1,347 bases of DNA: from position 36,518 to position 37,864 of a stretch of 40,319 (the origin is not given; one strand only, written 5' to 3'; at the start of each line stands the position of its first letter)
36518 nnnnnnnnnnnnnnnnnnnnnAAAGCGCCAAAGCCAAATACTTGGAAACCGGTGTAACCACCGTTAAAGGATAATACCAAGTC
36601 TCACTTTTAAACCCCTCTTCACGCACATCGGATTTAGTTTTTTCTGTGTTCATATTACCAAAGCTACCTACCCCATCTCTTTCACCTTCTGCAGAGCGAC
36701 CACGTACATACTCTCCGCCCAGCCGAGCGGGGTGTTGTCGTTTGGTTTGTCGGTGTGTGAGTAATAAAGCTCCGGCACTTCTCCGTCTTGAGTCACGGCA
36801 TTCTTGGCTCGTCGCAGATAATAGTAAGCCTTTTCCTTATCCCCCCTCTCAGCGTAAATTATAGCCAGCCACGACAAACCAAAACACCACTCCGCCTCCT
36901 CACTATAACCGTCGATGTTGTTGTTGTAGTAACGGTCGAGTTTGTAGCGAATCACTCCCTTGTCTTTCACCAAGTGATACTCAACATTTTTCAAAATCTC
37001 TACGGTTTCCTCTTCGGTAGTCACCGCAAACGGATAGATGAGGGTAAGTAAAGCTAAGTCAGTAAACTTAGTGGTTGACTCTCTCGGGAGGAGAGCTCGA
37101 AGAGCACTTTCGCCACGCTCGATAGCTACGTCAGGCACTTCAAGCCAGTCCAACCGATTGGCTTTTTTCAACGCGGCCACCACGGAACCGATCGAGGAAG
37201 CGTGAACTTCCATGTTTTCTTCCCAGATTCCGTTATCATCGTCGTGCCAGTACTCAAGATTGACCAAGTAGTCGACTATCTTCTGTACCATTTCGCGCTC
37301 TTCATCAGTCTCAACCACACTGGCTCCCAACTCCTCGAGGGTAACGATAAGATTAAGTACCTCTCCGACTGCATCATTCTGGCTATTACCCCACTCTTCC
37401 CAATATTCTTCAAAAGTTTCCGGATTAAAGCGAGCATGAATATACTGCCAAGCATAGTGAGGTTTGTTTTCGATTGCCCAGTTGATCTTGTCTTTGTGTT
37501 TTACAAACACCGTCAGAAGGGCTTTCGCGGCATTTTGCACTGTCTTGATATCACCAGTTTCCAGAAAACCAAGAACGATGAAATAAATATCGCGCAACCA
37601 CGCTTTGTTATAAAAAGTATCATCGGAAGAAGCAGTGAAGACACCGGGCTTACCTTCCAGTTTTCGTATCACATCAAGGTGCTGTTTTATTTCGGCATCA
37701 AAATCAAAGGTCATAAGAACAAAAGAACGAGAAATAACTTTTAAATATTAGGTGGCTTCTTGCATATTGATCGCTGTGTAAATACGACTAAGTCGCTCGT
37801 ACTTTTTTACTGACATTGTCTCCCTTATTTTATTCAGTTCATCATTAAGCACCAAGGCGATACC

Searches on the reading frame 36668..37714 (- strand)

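Call 4: search_protein_families(library=pfam, proteins=[window:36668-37714:-])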
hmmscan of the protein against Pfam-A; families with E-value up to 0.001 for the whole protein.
window:36668-37714:- (348 aa): 1 family
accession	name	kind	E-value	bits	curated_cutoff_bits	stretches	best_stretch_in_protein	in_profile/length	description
PF00723.27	Glyco_hydro_15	-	6.4e-15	55.4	22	1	22-229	22-204/427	Glycosyl hydrolases family 15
